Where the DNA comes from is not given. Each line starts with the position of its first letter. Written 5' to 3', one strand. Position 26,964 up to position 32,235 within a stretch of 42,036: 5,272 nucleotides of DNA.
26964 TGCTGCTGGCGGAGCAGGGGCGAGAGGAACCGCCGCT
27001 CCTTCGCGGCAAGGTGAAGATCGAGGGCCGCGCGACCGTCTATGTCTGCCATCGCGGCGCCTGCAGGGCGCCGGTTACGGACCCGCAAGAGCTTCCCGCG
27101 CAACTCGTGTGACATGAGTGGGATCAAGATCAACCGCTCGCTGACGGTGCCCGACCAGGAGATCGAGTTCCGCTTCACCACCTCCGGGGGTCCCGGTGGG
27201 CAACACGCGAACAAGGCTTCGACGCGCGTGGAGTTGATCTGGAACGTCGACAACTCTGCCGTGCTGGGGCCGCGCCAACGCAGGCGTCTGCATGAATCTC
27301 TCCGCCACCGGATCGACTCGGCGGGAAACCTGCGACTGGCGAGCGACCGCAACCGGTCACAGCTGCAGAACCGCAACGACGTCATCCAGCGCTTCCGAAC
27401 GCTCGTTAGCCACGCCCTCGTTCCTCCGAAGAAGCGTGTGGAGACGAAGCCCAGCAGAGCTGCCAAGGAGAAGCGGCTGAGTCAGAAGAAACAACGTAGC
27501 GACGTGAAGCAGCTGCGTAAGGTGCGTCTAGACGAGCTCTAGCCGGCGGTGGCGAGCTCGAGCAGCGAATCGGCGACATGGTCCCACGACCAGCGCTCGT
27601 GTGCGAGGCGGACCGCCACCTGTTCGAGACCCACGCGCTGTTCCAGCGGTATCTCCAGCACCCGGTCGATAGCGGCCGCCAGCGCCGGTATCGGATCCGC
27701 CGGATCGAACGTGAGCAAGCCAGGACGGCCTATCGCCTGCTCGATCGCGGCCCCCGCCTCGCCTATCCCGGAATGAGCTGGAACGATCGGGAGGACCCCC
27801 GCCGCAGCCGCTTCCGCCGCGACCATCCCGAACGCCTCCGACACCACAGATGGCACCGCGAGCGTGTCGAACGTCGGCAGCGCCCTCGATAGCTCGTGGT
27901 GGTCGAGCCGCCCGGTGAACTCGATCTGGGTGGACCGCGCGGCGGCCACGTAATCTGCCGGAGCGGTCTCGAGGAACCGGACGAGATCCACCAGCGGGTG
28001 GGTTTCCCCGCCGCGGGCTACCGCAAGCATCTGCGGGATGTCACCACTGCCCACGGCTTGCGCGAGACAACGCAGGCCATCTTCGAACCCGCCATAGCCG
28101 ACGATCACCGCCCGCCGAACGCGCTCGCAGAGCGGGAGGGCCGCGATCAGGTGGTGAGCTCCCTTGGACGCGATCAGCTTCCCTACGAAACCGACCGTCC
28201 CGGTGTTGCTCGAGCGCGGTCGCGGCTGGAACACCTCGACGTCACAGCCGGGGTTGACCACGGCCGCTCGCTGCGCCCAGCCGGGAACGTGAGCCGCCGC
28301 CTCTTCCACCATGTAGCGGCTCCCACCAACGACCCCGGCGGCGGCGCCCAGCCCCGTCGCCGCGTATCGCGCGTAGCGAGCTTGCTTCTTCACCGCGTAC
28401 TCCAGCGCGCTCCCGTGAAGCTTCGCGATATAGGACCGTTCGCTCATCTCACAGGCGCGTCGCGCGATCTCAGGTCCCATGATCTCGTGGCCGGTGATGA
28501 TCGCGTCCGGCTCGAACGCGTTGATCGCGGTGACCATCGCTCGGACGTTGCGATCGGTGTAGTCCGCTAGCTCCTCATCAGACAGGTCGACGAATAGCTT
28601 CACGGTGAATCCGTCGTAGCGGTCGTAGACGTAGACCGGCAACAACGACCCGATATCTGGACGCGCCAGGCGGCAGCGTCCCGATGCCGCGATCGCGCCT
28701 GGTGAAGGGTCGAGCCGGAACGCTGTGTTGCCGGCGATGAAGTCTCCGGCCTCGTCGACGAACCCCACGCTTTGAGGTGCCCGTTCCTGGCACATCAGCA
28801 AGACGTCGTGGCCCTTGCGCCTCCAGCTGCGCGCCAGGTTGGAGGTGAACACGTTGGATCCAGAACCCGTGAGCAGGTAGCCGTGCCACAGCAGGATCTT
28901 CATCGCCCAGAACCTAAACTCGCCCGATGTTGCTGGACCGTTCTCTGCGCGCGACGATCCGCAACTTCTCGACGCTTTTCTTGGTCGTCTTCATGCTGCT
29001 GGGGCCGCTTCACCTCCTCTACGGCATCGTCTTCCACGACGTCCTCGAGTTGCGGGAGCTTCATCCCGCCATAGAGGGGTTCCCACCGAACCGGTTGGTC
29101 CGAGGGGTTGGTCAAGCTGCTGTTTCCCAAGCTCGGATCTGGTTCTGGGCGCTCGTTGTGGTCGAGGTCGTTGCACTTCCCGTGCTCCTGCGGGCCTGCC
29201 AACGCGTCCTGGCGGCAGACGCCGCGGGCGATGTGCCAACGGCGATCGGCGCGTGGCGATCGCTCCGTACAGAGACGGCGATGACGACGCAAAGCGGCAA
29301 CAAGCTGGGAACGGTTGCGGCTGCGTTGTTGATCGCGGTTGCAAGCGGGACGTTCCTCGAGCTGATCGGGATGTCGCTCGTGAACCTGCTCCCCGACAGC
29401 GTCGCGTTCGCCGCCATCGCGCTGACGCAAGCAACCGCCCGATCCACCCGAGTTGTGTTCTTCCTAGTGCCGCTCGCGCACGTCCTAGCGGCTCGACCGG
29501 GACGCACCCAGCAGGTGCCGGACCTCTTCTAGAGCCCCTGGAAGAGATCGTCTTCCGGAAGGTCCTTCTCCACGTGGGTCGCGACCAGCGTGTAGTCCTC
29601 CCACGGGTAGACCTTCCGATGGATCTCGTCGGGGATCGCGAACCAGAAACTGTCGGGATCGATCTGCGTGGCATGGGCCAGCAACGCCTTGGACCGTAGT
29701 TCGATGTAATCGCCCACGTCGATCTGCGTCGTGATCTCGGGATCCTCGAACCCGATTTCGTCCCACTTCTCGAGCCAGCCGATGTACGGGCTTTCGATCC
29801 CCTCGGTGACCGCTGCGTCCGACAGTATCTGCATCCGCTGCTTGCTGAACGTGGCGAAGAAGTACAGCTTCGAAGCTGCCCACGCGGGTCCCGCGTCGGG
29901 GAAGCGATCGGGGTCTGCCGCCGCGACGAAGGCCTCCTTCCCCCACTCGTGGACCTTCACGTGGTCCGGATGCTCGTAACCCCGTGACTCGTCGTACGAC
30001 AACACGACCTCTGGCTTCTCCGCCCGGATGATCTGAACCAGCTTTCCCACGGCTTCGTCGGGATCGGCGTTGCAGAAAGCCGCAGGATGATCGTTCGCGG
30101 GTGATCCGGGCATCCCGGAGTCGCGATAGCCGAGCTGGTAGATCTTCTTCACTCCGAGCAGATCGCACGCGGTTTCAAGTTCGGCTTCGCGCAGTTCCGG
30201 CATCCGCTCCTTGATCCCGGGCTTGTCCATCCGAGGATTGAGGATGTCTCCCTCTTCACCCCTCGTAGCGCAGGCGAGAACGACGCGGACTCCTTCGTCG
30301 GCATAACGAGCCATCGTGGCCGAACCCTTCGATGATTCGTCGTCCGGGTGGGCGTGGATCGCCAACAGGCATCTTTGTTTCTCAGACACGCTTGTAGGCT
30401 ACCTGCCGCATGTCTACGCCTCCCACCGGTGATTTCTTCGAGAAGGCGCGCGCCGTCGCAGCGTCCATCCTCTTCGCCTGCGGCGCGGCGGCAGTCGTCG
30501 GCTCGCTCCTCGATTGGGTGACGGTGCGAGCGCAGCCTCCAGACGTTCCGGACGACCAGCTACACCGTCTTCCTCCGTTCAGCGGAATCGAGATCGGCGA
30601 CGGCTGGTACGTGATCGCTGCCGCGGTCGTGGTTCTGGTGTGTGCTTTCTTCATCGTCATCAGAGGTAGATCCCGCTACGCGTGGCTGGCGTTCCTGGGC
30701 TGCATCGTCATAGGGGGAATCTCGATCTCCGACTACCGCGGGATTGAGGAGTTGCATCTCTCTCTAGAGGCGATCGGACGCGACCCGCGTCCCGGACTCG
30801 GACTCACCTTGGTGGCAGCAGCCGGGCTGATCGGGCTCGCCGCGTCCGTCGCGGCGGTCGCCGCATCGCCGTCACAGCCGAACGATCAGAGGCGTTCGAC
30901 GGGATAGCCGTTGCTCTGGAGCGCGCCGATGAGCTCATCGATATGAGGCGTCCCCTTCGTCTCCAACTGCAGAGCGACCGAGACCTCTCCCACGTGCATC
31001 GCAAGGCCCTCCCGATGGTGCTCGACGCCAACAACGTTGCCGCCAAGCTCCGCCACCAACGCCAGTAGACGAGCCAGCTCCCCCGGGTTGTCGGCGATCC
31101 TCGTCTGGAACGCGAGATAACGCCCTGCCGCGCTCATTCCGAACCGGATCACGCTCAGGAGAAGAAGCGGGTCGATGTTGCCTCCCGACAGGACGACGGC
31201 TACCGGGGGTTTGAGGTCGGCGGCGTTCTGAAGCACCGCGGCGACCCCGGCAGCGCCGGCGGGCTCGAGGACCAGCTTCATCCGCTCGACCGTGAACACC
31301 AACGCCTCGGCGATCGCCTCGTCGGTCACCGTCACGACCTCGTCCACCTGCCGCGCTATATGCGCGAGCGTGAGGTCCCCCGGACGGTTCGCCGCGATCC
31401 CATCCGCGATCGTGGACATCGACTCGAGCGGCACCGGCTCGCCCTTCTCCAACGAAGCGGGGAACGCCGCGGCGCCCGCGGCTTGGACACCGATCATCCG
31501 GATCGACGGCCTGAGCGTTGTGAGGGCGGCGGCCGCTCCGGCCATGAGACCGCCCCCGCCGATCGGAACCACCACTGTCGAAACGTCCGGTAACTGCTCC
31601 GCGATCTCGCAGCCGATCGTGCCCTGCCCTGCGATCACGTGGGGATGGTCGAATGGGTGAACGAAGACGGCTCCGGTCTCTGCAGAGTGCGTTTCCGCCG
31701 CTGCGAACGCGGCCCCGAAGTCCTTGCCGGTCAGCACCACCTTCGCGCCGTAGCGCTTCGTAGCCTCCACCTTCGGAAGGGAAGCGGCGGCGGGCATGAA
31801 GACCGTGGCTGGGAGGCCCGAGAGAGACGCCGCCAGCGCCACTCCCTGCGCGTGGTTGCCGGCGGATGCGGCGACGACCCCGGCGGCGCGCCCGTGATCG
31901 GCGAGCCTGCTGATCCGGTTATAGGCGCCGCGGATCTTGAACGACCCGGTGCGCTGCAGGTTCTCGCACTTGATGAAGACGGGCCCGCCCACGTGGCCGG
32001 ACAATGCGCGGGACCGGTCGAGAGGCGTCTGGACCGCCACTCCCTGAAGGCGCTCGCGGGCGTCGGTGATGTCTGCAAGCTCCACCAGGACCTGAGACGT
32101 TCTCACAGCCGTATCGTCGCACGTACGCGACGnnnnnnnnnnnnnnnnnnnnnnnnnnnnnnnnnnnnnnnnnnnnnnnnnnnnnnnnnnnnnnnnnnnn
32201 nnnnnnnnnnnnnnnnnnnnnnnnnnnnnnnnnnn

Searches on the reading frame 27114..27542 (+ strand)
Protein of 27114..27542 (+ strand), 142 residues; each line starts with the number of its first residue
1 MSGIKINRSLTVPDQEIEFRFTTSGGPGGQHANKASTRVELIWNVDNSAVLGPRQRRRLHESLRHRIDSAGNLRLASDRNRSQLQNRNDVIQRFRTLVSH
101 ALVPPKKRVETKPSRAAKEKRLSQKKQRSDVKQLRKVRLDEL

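Call 32: search_protein_families(library=ncbifam, proteins=[window:27114-27542:+], max_evalue=1e-8)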
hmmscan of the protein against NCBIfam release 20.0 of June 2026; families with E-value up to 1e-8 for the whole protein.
window:27114-27542:+ (142 aa): 1 family
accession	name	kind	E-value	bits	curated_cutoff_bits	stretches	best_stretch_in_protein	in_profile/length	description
NF006718.0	PRK09256.1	equivalog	1.3e-41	141.6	100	1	4-138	4-137/140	alternative ribosome rescue aminoacyl-tRNA hydrolase ArfB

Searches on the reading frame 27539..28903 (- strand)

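Call 32: search_protein_families(library=ncbifam, proteins=[window:27539-28903:-], max_evalue=1e-8)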
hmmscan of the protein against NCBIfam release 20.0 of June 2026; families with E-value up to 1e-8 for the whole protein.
window:27539-28903:- (454 aa): 1 family
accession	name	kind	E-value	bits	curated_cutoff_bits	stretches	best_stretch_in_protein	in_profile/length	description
TIGR03449.1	mycothiol_MshA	equivalog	3.9e-10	39.2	462.5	0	325-450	284-399/406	D-inositol-3-phosphate glycosyltransferase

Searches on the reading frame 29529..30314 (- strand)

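Call 32: search_protein_families(library=ncbifam, proteins=[window:29529-30314:-], max_evalue=1e-8)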
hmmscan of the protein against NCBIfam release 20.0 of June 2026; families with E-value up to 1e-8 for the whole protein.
window:29529-30314:- (261 aa): 4 families
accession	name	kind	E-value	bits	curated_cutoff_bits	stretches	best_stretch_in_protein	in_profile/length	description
TIGR03446.1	mycothiol_Mca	equivalog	1.2e-86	290.9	277.15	1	1-261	21-283/283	mycothiol conjugate amidase Mca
TIGR03445.1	mycothiol_MshB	equivalog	5.9e-51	174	224.35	1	1-261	18-284/284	N-acetyl-1-D-myo-inositol-2-amino-2-deoxy-alpha-D-glucopyranoside deacetylase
TIGR04000.1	thiol_BshB2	equivalog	1.2e-12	48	195.25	1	1-122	21-127/217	bacillithiol biosynthesis deacetylase BshB2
TIGR04001.1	thiol_BshB1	equivalog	5.9e-11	42.5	182.5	0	38-166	47-160/226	bacillithiol biosynthesis deacetylase BshB1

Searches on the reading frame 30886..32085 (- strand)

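Call 32: search_protein_families(library=ncbifam, proteins=[window:30886-32085:-], max_evalue=1e-8)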
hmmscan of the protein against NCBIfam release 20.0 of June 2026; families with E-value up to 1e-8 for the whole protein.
window:30886-32085:- (399 aa): 36 families (the best 25 are shown)
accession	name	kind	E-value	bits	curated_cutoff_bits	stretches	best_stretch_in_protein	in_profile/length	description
TIGR01127.1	ilvA_1Cterm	equivalog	7.4e-135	449.8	378.75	1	20-396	1-378/380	threonine ammonia-lyase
NF005600.0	PRK07334.1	equivalog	1.5e-117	392.7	496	1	2-397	11-405/408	threonine ammonia-lyase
NF006389.0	PRK08638.1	equivalog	1.2e-96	323.6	453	1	2-313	10-324/333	bifunctional threonine ammonia-lyase/L-serine ammonia-lyase TdcB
NF005454.0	PRK07048.1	equivalog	4.2e-89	298.9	452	1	3-305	9-312/324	threo-3-hydroxy-L-aspartate ammonia-lyase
NF006674.0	PRK09224.1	subfamily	4e-86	289.7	577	1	12-397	18-401/508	threonine ammonia-lyase IlvA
NF006390.0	PRK08639.1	equivalog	1e-85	288.2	421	1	3-392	9-400/418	threonine ammonia-lyase IlvA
NF005680.0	PRK07476.1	equivalog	6.1e-85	285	413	1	2-309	6-316/326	hydroxyectoine utilization dehydratase EutB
TIGR01124.1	ilvA_2Cterm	equivalog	3.7e-84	283.1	411.3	1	12-396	10-392/499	threonine ammonia-lyase, biosynthetic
NF005292.0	PRK06815.1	equivalog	9.8e-84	281.1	371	1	5-305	7-309/320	threonine/serine dehydratase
TIGR02079.1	THD1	equivalog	3e-81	273.3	440.55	1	5-375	2-377/410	threonine ammonia-lyase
NF009130.0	PRK12483.1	subfamily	1.3e-77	261.6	801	1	12-397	30-414/521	threonine ammonia-lyase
NF006094.0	PRK08246.1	subfamily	1.9e-75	254.2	331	1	4-306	8-306/310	serine/threonine dehydratase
TIGR02991.1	ectoine_eutB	equivalog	2e-74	250.4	413.35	1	2-313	2-315/317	hydroxyectoine utilization dehydratase EutB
NF045641.2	BHydaspDhtseBhcB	equivalog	7.2e-72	242.1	550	1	3-305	4-306/312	beta-hydroxyaspartate dehydratase BhcB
NF004771.0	PRK06110.1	equivalog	3.2e-63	213.8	317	1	2-313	4-316/323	threonine dehydratase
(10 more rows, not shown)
